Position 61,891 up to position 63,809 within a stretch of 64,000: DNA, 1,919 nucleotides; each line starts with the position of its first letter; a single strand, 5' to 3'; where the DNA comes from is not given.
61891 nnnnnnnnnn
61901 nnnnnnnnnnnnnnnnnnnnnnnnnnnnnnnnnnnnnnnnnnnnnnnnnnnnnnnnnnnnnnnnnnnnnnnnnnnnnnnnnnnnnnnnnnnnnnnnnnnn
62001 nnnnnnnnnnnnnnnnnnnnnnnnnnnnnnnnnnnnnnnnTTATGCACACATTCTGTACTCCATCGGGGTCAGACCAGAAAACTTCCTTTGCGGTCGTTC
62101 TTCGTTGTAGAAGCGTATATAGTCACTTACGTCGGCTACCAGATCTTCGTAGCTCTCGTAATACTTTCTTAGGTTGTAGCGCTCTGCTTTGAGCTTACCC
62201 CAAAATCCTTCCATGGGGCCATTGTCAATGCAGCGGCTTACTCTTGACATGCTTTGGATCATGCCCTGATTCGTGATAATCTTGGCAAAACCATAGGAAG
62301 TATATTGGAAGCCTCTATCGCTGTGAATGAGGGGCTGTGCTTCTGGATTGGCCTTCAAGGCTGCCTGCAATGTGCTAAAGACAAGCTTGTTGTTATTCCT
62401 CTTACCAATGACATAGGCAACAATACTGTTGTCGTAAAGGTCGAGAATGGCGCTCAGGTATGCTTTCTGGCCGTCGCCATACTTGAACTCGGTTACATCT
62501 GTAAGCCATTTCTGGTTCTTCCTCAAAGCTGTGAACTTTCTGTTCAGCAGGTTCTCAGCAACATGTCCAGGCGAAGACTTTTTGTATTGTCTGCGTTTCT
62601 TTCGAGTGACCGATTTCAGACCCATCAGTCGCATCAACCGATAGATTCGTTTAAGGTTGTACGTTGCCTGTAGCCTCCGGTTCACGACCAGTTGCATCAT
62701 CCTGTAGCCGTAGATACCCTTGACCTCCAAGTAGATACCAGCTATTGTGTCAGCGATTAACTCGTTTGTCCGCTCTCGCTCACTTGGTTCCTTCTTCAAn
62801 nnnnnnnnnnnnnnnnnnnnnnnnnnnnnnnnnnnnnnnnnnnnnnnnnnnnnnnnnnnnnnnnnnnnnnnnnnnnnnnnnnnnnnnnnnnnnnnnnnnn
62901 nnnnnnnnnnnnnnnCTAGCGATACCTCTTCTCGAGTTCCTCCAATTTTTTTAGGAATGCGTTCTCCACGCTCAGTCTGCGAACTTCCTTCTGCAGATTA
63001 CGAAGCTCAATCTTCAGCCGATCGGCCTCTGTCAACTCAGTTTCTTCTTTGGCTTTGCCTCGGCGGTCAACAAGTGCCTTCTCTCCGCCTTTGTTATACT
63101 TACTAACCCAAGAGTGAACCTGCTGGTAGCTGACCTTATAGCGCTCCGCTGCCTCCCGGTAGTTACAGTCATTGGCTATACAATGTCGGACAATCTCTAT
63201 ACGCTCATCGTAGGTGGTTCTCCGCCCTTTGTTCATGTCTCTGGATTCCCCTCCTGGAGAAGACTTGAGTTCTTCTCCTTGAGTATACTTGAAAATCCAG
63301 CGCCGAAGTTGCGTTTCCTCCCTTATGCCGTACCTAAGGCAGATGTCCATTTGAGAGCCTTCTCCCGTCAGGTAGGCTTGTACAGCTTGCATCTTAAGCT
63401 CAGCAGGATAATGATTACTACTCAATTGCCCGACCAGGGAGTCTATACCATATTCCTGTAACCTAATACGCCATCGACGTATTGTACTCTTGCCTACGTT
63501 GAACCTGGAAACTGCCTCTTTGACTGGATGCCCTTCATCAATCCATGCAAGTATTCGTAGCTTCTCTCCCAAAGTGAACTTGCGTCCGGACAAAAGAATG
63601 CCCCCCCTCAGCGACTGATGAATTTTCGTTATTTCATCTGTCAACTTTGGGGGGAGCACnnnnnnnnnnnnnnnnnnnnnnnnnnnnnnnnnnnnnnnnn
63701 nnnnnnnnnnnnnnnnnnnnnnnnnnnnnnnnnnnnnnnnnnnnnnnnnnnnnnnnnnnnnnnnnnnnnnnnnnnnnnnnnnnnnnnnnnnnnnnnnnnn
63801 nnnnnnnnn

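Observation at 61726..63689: IS3-family element inserted precisely into a REP-like palindrome with a 3-bp ACA duplication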

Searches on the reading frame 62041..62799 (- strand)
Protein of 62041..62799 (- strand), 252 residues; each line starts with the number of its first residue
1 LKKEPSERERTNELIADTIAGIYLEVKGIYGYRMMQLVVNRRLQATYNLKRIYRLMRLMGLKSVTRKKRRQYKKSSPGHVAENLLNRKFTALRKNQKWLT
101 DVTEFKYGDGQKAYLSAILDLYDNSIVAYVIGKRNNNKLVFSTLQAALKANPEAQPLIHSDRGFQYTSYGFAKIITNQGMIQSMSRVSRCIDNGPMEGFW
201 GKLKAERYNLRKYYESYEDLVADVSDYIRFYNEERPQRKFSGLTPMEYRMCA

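Call 10: search_protein_families(library=pfam, proteins=[window:62041-62799:-])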
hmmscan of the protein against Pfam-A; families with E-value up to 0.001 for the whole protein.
window:62041-62799:- (252 aa): 4 families
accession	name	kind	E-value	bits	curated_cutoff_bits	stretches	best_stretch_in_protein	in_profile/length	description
PF00665.32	rve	-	9.6e-19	68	32.6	1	93-190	3-102/102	Integrase core domain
PF13276.12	HTH_21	-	6.1e-15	55.6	28.1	1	11-69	3-60/60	HTH-like domain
PF13333.12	rve_2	-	8.5e-11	42.3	22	1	197-249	1-52/56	Integrase core domain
PF13683.12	rve_3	-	4e-08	33.3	26.5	1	180-245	3-67/67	Integrase core domain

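Call 12: find_encoding_contigs(protein=window:62041-62799:-, flank=4000, max_places=10)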
Protein window:62041-62799:- (252 aa): 16 contigs read that carry it; 10 places shown.
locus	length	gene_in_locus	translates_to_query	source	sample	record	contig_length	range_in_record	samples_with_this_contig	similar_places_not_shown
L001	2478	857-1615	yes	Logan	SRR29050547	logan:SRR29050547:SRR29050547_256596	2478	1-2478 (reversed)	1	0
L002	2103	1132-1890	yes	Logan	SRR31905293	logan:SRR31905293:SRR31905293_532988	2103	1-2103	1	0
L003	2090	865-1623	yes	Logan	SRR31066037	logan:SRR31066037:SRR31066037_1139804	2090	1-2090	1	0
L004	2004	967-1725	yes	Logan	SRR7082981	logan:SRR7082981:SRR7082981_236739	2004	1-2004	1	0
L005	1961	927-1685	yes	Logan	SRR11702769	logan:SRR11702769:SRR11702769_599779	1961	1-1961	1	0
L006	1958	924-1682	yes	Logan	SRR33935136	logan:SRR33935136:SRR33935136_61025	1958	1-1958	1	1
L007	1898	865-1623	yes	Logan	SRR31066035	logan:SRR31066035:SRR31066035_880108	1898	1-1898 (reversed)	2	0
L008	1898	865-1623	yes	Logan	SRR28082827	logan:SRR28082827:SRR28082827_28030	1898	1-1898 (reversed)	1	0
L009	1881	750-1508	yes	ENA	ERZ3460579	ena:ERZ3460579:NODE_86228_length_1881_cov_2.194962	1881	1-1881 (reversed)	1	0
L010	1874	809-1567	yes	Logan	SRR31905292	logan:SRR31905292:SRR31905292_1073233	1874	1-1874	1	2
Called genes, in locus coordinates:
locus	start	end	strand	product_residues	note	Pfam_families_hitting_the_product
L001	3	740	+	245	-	?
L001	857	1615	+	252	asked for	PF13276:HTH_21, PF00665:rve, PF13683:rve_3, PF13333:rve_2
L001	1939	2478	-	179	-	?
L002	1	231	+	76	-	?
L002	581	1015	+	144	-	PF13565:HTH_32 (faint), PF01527:HTH_Tnp_1 (weak), PF13384:HTH_23 (weak), PF13518:HTH_28, PF13551:HTH_29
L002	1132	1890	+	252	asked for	PF13276:HTH_21, PF00665:rve, PF13683:rve_3, PF13333:rve_2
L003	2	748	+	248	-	?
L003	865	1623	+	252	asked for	PF13276:HTH_21, PF00665:rve, PF13683:rve_3, PF13333:rve_2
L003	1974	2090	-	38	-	?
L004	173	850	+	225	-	PF01527:HTH_Tnp_1 (faint), PF01710:HTH_Tnp_IS630 (faint), PF13384:HTH_23, PF13518:HTH_28, PF13551:HTH_29 (weak), PF13384:HTH_23 (weak), PF13518:HTH_28, PF13551:HTH_29, +3 more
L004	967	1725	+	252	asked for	PF13276:HTH_21, PF00665:rve, PF13683:rve_3, PF13333:rve_2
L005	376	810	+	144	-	PF01527:HTH_Tnp_1 (faint), PF13565:HTH_32 (faint), PF13384:HTH_23 (weak), PF13518:HTH_28, PF13551:HTH_29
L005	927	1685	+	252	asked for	PF13276:HTH_21, PF00665:rve, PF13683:rve_3, PF13333:rve_2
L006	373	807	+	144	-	PF13565:HTH_32 (faint), PF01527:HTH_Tnp_1 (weak), PF13384:HTH_23 (weak), PF13518:HTH_28, PF13551:HTH_29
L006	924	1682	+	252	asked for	PF13276:HTH_21, PF00665:rve, PF13683:rve_3, PF13333:rve_2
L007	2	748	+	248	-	?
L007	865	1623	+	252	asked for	PF13276:HTH_21, PF00665:rve, PF13683:rve_3, PF13333:rve_2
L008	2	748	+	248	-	?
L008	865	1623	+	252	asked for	PF13276:HTH_21, PF00665:rve, PF13683:rve_3, PF13333:rve_2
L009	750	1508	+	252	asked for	PF13276:HTH_21, PF00665:rve, PF13683:rve_3, PF13333:rve_2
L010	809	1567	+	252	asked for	PF13276:HTH_21, PF00665:rve, PF13683:rve_3, PF13333:rve_2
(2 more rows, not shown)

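Call 16: find_related_loci(query=window:62041-62799:-, collection=genome_contigs, flank=6000)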
Query window:62041-62799:- (252 aa) in genome_contigs; peptide patterns used: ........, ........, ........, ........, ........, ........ (x = any residue, [..] = any of these).
597 stretches matched a pattern (row limit reached: there are more); 536 encode a relative of the query (tblastn E <= 1e-3); the best 80 are kept; 80 distinct loci.
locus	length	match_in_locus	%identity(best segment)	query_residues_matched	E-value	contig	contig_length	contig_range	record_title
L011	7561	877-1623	60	3-252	8e-101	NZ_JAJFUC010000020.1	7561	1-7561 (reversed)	MAG: Clostridium sp. isolate bin.369 k141_1204434, whole genome shotgun sequence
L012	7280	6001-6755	86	1-252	1e-122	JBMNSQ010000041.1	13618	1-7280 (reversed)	MAG: bacterium isolate SBF912SR3HQ0006 scaffold_8555_c1, whole genome shotgun sequence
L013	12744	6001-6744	59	1-249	1e-97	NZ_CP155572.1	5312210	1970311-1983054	Sporomusa malonica strain DSM 5090 chromosome, complete genome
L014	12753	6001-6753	59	1-252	6e-97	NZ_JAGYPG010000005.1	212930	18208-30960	Lederbergia citri strain FJAT-49780 Scaffold5, whole genome shotgun sequence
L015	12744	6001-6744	59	1-249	6e-97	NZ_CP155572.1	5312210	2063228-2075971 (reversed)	Sporomusa malonica strain DSM 5090 chromosome, complete genome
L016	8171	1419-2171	56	1-252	3e-95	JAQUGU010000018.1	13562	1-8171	MAG: Syntrophomonadaceae bacterium isolate STCSWMC_231 NODE_12703_length_13562_cov_9.934425_ST_CSWMC, whole genome shotg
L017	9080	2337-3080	58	1-249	1e-93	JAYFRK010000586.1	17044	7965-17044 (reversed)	MAG: Clostridium sp. isolate CA_81 c_CA_000000015571, whole genome shotgun sequence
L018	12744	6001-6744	59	1-249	2e-93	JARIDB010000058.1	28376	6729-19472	MAG: Clostridium sp. isolate cluster2_bin.52 k127_1409906, whole genome shotgun sequence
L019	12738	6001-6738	58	6-252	4e-93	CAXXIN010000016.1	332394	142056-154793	MAG: Negativicutes bacterium isolate 83deffcd-e23c-43a8-b56c-eeb2f7c44ec8 genome assembly, contig: contig_16, whole geno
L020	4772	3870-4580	60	12-249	1e-92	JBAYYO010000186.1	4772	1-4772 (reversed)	MAG: Syntrophomonas sp. isolate SO_2017_CLC_29 scaffold_35297_c1_PH3_2017, whole genome shotgun sequence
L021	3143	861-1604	57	1-249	4e-91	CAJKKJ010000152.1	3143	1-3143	MAG TPA_asm: uncultured Firmicutes bacterium isolate ERR260186-bin.19 genome assembly, contig: NODE_12071_length_3143_co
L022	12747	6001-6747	55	3-252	2e-88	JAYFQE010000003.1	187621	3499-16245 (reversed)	MAG: Clostridiaceae bacterium isolate CA_164 c_CA_000000026887, whole genome shotgun sequence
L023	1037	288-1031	55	1-249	8e-96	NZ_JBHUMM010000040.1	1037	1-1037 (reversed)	Marinicrinis sediminis strain KCTC 33676 velvet_auto_127_40, whole genome shotgun sequence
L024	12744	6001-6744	55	1-249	7e-88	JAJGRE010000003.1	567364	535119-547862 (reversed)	Calditrichales bacterium MX18-03 contig3_567364bp, whole genome shotgun sequence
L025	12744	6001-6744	55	1-249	5e-87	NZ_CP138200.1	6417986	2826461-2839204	Wukongibacter sp. M2B1 chromosome, complete genome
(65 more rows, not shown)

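Call 40: search_dna_similar(query=window:62041-62799:-, collection=plasmids, mode=protein, max_rows=30)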
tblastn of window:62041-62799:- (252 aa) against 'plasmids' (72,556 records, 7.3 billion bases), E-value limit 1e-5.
The search stops at 5000 records and this limit was reached: more records match than are counted here, and every count below describes the 5000 best-scoring records only.
Records with a match: at least 5000; places in all: 11004; records where one place covers at least 80% of the query: 4950.
Best place of each record, by identity: <60% 5000.
By first word of the organism name: Klebsiella 1911; Escherichia 1053; Bacillus 410; Enterobacter 303; Salmonella 280; Enterococcus 247; Citrobacter 155; Ralstonia 75; Raoultella 59; Shigella 40; and 108 more.
By predicted mobility (MOB-suite, as given by PLSDB): conjugative 3306; non-mobilizable 1156; mobilizable 538.
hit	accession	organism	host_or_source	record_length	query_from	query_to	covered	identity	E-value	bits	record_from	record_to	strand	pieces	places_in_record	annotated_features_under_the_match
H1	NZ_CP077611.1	Clostridium estertheticum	single colony,bovine feces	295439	1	252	100%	58.3%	2e-90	298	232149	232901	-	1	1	IS3 family transposase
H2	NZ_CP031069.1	Bacillus sp. JAS24-2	cell culture,soil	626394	1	252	100%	57.3%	5e-89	294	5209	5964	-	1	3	IS3 family transposase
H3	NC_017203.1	Bacillus thuringiensis serovar chinensis CT-43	-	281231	1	252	100%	56.9%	2e-88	292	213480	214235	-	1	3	IS3 family transposase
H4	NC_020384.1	Bacillus thuringiensis serovar thuringiensis str. IS5056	-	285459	1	252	100%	56.9%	2e-88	292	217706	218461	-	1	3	IS3 family transposase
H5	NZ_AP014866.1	Bacillus thuringiensis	-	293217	1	252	100%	56.9%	2e-88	292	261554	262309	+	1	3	IS3 family transposase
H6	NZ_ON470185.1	Bacillus thuringiensis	-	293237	1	252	100%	56.9%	2e-88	292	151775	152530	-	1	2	IS3 family transposase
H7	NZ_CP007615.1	Bacillus thuringiensis serovar kurstaki str. YBT-1520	-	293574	1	252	100%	56.9%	2e-88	292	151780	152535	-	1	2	IS3 family transposase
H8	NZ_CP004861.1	Bacillus thuringiensis serovar kurstaki str. YBT-1520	soil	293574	1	252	100%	56.9%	2e-88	292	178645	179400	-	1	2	IS3 family transposase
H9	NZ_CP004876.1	Bacillus thuringiensis serovar kurstaki str. HD-1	soil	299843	1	252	100%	56.9%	2e-88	292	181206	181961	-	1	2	IS3 family transposase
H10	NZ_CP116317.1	Bacillus thuringiensis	soil sample,soil sample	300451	1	252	100%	56.9%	2e-88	292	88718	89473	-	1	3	IS3 family transposase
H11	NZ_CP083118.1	Bacillus thuringiensis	whole organism,Biopesticide Delfin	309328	1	252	100%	56.9%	2e-88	292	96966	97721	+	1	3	IS3 family transposase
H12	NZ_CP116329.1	Bacillus thuringiensis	soil sample,soil sample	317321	1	252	100%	56.9%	2e-88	292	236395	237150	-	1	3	IS3 family transposase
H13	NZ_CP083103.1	Bacillus thuringiensis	whole organism,Biopesticide DiPel DF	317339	1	252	100%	56.9%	2e-88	292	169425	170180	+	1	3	IS3 family transposase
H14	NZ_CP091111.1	Bacillus thuringiensis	Whole organism,soil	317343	1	252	100%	56.9%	2e-88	292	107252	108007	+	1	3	IS3 family transposase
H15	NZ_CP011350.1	Bacillus thuringiensis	tobacco,single cell,roots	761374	1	252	100%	56.9%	2e-88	292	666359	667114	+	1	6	IS3 family transposase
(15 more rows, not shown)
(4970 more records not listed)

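Call 79: get_annotated_region(hit=H3, flank=2500)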
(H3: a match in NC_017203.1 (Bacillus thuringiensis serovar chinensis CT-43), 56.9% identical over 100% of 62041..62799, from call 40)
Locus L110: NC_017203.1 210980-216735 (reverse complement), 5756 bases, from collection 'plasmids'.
description: Bacillus thuringiensis serovar chinensis CT-43 plasmid pCT281, complete sequence
organism: Bacillus thuringiensis serovar chinensis CT-43 (NCBI taxid 541229)
taxonomy: Bacteria; Bacillota; Bacilli; Bacillales; Bacillaceae; Bacillus; Bacillus thuringiensis; Bacillus thuringiensis serovar chinensis CT-43
host: -; source: -; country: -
typing (MOB-suite, as given by PLSDB): non-mobilizable; replicon rep_cluster_125,rep_cluster_1721,rep_cluster_1721; mating-pair formation MPF_T
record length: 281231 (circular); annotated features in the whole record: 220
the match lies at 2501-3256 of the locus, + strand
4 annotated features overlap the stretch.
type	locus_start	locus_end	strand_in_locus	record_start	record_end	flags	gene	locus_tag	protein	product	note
CDS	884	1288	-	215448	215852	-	tnpA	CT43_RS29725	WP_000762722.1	IS200/IS605 family transposase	-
CDS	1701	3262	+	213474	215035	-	-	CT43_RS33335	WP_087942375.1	IS3 family transposase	-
CDS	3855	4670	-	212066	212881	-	-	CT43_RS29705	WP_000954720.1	arylamine N-acetyltransferase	-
CDS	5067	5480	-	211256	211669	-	-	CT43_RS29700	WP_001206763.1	hypothetical protein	-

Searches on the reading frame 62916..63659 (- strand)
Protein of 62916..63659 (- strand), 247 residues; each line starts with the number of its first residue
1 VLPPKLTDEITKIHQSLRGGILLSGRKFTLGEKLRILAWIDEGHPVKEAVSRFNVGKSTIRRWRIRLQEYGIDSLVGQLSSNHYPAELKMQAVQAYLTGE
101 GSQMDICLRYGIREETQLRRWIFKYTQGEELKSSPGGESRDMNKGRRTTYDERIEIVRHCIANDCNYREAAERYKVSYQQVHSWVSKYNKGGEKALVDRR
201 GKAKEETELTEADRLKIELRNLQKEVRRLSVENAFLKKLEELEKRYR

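Call 10: search_protein_families(library=pfam, proteins=[window:62916-63659:-])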
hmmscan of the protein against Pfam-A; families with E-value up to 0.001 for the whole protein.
window:62916-63659:- (247 aa): 11 families
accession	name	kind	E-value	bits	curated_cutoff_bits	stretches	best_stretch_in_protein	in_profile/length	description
PF13518.12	HTH_28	-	3.6e-33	113.8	25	3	152-203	1-51/52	Helix-turn-helix domain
PF13551.12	HTH_29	-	9.7e-23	80.5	28.1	2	153-212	1-61/64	Winged helix-turn helix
PF13384.12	HTH_23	-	5.5e-18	64.6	24.6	2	32-75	6-49/50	Homeodomain-like domain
PF01527.26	HTH_Tnp_1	-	8.8e-18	64.7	24.1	2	142-234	1-75/75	Transposase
PF13565.12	HTH_32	-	5.3e-08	33.7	33.7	0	181-217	2-37/73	Homeodomain-like domain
PF04218.19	CENP-B_N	-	1e-07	31.9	21.2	1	27-63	6-42/53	CENP-B N-terminal DNA-binding domain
PF06627.17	DUF1153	-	1.2e-05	25.7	23.5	0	152-196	34-78/87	Protein of unknown function (DUF1153)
PF01710.22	HTH_Tnp_IS630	-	9.1e-05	22.9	21.3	0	33-67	8-42/119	Transposase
PF13542.12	HTH_Tnp_ISL3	-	0.00012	21.9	27.4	0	143-188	7-50/51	Helix-turn-helix domain of transposase family ISL3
PF02796.21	HTH_7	-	0.00018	22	23.8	0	25-62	1-40/45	Helix-turn-helix domain of resolvase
PF09607.16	BrkDBD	-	0.00068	20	23.4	0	162-185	21-46/58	Brinker DNA-binding domain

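Call 26: find_encoding_contigs(protein=window:62916-63593:-, flank=3000, max_places=10)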
Protein window:62916-63593:- (225 aa): no gene with exactly this product is on record in the collection.
